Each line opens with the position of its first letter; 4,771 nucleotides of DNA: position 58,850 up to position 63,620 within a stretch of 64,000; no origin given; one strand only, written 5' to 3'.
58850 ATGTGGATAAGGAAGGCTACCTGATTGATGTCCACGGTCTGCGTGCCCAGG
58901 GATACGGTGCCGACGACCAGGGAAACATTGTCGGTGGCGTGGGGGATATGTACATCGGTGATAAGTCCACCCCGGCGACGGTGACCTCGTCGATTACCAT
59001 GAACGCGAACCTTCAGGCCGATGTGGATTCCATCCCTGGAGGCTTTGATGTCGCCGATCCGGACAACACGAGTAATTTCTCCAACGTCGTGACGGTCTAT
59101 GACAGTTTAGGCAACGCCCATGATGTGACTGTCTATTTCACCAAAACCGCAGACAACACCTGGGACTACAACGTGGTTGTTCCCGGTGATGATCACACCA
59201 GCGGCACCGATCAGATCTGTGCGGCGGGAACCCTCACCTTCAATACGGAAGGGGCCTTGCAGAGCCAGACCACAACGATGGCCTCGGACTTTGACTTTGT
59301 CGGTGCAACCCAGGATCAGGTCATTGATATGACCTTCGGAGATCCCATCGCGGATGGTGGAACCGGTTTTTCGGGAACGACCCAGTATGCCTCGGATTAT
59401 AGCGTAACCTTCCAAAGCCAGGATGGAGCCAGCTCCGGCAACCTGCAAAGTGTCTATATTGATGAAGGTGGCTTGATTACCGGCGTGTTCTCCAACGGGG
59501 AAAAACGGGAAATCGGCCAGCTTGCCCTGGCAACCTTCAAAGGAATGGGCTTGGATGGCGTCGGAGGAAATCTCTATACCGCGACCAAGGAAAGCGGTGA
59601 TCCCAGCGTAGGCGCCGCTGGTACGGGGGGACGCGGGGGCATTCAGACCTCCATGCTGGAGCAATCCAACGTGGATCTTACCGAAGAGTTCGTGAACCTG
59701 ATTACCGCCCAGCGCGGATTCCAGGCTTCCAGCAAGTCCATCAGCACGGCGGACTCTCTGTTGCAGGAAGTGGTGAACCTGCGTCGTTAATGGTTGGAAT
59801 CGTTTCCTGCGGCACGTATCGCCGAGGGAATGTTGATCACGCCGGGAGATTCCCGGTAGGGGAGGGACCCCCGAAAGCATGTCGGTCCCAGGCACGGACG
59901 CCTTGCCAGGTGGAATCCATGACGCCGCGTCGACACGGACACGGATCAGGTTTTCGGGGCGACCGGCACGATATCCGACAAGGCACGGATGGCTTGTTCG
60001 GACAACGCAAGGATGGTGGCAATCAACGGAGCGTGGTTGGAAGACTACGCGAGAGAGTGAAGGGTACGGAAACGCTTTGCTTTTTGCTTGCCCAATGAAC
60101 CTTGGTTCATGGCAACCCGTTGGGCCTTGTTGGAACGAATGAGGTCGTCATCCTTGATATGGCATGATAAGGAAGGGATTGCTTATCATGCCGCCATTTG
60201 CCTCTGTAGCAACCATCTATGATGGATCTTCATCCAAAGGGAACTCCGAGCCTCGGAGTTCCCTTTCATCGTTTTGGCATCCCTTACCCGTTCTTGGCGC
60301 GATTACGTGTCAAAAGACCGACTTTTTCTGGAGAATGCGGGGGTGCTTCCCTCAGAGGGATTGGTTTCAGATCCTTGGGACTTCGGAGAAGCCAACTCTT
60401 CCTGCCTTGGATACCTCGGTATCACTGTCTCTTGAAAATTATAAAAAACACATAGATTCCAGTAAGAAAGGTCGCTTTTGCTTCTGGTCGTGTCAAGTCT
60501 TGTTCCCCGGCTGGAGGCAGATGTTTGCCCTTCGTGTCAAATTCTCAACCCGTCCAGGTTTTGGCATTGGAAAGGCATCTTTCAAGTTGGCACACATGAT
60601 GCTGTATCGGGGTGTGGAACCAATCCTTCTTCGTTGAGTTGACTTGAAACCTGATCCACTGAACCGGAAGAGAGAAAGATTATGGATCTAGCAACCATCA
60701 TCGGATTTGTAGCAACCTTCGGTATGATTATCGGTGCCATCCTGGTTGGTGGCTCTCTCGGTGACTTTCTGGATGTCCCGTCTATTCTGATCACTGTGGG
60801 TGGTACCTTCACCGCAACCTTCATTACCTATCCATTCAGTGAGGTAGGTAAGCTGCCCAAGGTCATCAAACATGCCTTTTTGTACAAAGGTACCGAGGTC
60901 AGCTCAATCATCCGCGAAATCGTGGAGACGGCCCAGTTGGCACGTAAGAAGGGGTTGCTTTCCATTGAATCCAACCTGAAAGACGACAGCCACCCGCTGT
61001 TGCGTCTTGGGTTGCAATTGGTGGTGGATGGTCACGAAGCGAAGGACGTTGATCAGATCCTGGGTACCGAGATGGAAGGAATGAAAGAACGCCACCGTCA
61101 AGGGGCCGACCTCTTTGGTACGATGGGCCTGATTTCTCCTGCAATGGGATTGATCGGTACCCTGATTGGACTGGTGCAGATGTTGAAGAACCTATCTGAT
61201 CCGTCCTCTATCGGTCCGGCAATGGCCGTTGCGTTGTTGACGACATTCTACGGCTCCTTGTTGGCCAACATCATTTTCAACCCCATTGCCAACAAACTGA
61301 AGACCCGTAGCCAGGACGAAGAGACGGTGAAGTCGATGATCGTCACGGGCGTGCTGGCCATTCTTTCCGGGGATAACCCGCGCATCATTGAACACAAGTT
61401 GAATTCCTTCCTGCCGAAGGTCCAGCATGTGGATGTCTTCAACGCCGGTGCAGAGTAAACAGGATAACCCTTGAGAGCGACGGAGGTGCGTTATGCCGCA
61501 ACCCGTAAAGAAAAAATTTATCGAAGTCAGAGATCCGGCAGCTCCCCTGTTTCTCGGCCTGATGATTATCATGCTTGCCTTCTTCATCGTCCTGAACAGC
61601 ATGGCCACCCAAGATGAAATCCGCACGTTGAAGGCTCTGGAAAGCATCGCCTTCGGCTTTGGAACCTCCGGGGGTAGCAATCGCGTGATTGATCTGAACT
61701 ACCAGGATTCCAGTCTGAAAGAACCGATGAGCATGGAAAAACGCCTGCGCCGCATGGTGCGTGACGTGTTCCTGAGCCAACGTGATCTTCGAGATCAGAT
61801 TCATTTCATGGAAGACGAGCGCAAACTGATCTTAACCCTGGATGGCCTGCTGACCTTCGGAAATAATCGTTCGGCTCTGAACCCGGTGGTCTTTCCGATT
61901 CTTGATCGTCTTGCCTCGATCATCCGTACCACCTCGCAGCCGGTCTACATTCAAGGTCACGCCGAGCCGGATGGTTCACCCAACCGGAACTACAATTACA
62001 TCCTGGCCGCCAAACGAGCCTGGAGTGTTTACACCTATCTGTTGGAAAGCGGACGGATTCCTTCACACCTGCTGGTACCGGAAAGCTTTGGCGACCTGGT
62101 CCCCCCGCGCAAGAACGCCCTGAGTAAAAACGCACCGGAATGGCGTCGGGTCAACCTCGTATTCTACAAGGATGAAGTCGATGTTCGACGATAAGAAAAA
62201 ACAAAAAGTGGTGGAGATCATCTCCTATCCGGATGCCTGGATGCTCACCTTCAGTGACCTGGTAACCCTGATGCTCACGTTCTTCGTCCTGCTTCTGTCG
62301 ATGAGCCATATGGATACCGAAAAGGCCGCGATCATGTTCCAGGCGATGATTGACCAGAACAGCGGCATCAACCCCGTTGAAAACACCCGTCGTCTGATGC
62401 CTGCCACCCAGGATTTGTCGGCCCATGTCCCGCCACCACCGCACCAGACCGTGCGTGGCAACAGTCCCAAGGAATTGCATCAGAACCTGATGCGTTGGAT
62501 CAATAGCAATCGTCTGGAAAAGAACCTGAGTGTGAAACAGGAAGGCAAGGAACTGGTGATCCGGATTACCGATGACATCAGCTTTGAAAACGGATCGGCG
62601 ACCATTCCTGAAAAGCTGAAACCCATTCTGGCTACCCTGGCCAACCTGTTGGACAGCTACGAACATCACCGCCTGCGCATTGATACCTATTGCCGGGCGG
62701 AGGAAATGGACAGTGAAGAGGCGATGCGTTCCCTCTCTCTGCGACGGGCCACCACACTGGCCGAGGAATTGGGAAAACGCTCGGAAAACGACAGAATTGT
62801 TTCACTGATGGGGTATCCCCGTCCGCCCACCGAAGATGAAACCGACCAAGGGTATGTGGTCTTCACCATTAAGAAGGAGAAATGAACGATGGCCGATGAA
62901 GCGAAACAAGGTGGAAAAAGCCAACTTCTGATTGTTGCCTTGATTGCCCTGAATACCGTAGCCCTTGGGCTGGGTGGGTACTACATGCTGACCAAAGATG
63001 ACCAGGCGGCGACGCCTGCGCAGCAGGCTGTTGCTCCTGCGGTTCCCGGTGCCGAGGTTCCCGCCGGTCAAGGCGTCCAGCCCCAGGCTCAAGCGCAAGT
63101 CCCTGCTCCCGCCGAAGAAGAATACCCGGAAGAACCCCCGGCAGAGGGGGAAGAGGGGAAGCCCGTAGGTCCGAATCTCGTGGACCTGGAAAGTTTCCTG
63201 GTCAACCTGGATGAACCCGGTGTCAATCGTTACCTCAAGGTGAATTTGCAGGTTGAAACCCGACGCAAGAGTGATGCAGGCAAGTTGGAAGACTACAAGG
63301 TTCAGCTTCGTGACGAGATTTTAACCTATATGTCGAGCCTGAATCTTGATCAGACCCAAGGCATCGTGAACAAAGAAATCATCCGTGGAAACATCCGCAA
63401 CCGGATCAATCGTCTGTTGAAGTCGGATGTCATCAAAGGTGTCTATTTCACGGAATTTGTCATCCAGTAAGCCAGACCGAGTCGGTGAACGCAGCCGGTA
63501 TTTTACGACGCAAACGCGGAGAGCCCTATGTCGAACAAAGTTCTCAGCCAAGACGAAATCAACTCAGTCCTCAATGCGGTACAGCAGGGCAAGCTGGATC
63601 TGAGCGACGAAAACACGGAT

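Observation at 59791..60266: Candidate CsrA-sponge RNA encoded directly behind the hook gene flgE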

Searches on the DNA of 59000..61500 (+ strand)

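Call 4: search_rna_families(source=window, start=59000, end=61500, threshold=evalue, max_evalue=10, show_alignments=3)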
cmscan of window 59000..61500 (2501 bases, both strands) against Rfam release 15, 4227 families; matches with E-value up to 10: 0.
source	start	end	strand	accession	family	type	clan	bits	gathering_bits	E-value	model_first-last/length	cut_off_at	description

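Call 82: build_rna_model(alignment_id=A2)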
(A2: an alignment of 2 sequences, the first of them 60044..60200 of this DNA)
Model R1 built from alignment A2 (2 sequences, 158 columns); structure: RNAalifold consensus.
model positions 158; base pairs 35; branch points 2; effective number of sequences 1.29; information 0.589 bits per position. Calibrated on 0.2 Mb of random sequence (short: E-values are rough).
structure used (alignment columns):
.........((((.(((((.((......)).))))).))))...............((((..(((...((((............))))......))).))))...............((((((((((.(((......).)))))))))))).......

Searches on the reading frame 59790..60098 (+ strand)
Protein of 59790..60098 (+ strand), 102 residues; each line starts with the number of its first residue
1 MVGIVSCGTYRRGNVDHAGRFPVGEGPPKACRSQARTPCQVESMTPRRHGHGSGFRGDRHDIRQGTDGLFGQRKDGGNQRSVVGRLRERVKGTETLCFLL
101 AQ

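Call 5: search_protein_families(library=pfam, proteins=[window:59790-60098:+])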
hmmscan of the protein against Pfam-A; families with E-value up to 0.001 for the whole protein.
window:59790-60098:+ (102 aa): 0 families

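Call 40: search_protein_representatives(protein=window:59790-60095:+)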
Query: 102 residues. Proteins with E-value up to 0.001 (for the whole library): 1; up to 1e-10: 0; up to 1e-30: 0. The best 1 are listed.
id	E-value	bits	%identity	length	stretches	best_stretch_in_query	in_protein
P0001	5.7e-05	39.5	49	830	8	9-30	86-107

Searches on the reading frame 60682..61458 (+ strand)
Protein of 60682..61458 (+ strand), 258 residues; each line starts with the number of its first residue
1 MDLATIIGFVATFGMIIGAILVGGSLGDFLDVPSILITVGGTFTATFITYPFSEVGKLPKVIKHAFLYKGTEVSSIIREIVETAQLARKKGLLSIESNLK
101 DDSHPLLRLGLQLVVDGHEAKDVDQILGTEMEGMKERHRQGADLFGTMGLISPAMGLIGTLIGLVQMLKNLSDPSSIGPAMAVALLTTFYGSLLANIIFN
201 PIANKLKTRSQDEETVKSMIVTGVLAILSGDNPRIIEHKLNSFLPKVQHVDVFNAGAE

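Call 5: search_protein_families(library=pfam, proteins=[window:60682-61458:+])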
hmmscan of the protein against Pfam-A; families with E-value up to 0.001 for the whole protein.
window:60682-61458:+ (258 aa): 2 families
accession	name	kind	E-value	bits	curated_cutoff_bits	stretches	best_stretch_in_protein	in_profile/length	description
PF01618.21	MotA_ExbB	-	5.1e-30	104.3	22.9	1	104-215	7-123/127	MotA/TolQ/ExbB proton channel family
PF20560.3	MotA_N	-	7.3e-05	23.4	27.3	1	6-71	1-68/91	Motility protein A N-terminal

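Call 71: find_homologous_proteins(query=window:60682-61455:+, max_evalue=1e-70)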
Query window:60682-61455:+ (258 aa): 848 proteins with E <= 1e-70 among 8000 candidates; the best 120 are listed.
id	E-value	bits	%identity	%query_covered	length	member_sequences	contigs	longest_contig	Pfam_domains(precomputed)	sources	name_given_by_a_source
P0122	8.1e-160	548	100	100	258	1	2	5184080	PF01618.22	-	-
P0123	2.8e-82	294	54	98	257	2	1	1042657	PF01618.22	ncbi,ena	-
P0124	3.8e-82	294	54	99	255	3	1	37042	PF01618.22,PF20560.4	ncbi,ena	-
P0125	5.9e-81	290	52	100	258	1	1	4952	PF01618.22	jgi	-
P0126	1.2e-80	289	54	98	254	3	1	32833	PF01618.22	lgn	-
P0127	1.4e-80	288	51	98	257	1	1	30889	PF01618.22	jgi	jgi:chemotaxis protein MotA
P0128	2.0e-79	285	53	98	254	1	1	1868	PF01618.22,PF20560.4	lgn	-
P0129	2.5e-79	284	51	98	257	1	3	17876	PF01618.22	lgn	-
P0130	6.0e-79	283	53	98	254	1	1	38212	PF01618.22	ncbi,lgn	-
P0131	8.6e-79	283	53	96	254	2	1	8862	PF01618.22,PF20560.4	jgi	-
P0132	8.7e-79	283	53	98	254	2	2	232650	PF01618.22,PF20560.4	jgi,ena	-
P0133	9.1e-79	282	53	98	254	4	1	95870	PF01618.22,PF20560.4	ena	-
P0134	9.6e-79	282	53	95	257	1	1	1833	PF01618.22,PF20560.4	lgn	-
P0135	1.4e-78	282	53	95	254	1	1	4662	PF01618.22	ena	-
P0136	1.5e-78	282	52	100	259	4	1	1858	PF01618.22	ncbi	-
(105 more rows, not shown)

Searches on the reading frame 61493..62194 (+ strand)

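Call 5: search_protein_families(library=pfam, proteins=[window:61493-62194:+])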
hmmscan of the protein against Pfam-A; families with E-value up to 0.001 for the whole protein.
window:61493-62194:+ (233 aa): 2 families
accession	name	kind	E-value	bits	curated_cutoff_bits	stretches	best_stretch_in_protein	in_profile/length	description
PF00691.25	OmpA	-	1.7e-09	38.3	27.2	1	121-209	1-89/98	OmpA family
PF13677.11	MotB_plug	-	0.00027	20.9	24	1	23-52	25-54/58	Membrane MotB of proton-channel complex MotA/MotB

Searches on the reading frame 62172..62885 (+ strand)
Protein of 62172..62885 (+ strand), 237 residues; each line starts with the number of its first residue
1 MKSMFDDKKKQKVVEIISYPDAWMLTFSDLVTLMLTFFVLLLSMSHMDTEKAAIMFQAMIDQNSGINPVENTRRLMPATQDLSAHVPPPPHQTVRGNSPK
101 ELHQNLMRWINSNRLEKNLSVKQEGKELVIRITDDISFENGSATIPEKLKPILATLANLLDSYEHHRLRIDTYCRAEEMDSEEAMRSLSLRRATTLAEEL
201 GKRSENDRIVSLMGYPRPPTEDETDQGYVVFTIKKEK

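Call 5: search_protein_families(library=pfam, proteins=[window:62172-62885:+])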
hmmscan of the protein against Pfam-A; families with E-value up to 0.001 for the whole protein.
window:62172-62885:+ (237 aa): 2 families
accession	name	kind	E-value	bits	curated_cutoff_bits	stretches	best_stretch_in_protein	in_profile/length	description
PF13677.11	MotB_plug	-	3.4e-13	49.4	24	1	20-59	15-54/58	Membrane MotB of proton-channel complex MotA/MotB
PF00691.25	OmpA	-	6e-06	27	27.2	1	138-225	2-91/98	OmpA family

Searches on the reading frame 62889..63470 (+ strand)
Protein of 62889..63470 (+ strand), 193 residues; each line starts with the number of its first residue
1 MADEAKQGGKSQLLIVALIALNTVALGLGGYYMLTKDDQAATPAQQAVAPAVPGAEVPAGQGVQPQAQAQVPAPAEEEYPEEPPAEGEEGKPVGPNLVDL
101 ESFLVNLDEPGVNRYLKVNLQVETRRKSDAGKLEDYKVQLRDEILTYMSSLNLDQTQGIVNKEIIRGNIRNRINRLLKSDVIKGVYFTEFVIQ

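Call 5: search_protein_families(library=pfam, proteins=[window:62889-63470:+])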
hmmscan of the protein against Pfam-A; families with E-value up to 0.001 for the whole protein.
window:62889-63470:+ (193 aa): 1 family
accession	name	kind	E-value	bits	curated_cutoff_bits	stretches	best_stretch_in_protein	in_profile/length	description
PF03748.19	FliL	-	2e-21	76.9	24.6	1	98-193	2-103/103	Flagellar basal body-associated protein FliL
